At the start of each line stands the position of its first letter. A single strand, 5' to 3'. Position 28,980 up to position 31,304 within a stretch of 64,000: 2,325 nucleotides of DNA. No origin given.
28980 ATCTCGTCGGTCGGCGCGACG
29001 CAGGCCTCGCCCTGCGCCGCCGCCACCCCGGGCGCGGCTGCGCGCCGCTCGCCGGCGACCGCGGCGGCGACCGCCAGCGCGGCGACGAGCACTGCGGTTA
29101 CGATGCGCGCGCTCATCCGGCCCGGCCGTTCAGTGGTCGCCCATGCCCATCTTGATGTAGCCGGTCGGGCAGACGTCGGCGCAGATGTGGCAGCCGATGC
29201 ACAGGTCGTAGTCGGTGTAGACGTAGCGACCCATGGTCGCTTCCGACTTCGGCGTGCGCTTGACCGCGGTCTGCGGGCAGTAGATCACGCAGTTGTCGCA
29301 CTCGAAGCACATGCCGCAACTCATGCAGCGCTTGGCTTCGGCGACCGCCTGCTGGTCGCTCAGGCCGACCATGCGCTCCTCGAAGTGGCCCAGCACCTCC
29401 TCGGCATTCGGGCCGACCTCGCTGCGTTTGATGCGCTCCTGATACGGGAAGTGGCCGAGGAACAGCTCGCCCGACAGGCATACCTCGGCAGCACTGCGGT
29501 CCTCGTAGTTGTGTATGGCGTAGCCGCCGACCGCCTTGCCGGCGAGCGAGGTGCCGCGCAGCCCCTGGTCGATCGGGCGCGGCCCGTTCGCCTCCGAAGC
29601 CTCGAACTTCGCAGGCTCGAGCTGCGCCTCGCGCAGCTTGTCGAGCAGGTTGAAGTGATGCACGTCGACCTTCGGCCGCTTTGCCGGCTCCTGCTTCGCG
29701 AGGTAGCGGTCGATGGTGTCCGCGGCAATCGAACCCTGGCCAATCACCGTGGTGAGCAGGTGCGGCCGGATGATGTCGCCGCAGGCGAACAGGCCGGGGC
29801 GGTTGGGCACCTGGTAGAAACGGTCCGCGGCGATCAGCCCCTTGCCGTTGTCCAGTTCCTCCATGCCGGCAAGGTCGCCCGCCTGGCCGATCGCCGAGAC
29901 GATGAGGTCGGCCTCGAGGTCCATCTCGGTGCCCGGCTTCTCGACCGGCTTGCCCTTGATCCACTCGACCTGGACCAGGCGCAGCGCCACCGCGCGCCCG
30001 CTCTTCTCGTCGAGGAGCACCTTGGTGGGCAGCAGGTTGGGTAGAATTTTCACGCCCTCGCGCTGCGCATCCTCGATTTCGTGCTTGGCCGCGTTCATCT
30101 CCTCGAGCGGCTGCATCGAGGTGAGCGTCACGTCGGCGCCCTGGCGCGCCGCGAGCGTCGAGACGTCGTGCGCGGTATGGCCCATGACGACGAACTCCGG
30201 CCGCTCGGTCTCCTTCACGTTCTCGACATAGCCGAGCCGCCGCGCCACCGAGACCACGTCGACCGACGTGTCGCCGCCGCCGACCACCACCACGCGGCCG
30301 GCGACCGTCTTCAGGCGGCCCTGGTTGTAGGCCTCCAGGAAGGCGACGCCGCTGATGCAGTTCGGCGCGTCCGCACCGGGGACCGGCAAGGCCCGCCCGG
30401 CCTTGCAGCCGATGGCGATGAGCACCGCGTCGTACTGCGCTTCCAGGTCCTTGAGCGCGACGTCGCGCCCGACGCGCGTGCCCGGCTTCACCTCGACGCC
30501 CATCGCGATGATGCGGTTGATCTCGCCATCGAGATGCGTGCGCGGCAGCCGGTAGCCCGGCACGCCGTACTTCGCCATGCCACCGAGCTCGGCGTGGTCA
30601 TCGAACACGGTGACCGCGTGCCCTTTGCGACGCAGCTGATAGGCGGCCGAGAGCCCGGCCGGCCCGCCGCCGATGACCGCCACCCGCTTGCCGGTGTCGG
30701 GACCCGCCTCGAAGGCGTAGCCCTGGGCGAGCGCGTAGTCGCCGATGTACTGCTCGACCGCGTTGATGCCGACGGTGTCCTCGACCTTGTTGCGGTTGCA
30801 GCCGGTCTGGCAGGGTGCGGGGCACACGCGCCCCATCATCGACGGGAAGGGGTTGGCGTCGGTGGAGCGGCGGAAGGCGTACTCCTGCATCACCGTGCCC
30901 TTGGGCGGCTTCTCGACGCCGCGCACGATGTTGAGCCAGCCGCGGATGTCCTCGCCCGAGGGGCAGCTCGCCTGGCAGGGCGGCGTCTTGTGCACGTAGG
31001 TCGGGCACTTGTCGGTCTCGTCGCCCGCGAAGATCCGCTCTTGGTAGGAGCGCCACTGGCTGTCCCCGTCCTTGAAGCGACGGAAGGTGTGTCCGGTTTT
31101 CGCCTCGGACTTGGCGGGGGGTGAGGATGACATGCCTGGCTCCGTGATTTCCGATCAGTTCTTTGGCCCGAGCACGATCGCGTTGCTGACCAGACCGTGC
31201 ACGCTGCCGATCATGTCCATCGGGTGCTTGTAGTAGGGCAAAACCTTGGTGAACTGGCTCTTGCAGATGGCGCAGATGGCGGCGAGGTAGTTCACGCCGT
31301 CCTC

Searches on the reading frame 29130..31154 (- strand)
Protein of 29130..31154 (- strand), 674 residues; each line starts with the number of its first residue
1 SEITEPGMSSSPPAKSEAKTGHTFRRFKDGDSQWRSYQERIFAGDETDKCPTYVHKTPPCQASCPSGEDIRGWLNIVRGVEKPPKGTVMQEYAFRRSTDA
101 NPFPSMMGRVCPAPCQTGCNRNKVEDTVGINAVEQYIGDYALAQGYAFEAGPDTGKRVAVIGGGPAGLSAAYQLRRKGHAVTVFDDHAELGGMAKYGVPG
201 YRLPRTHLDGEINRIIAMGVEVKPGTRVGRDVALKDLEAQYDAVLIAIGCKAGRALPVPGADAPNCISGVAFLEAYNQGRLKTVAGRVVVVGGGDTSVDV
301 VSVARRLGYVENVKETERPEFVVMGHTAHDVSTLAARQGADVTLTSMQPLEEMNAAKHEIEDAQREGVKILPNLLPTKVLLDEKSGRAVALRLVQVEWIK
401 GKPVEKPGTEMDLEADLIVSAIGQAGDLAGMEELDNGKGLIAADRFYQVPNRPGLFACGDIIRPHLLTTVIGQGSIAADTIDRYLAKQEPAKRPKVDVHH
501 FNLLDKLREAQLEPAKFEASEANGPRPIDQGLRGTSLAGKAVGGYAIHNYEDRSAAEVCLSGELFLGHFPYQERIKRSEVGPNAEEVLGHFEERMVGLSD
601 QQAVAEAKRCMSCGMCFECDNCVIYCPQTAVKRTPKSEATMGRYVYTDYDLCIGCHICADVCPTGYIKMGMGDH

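Call 51: find_encoding_contigs(protein=window:29130-31154:-, flank=10000, max_places=1)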
Protein window:29130-31154:- (674 aa): no gene with exactly this product is on record in the collection.
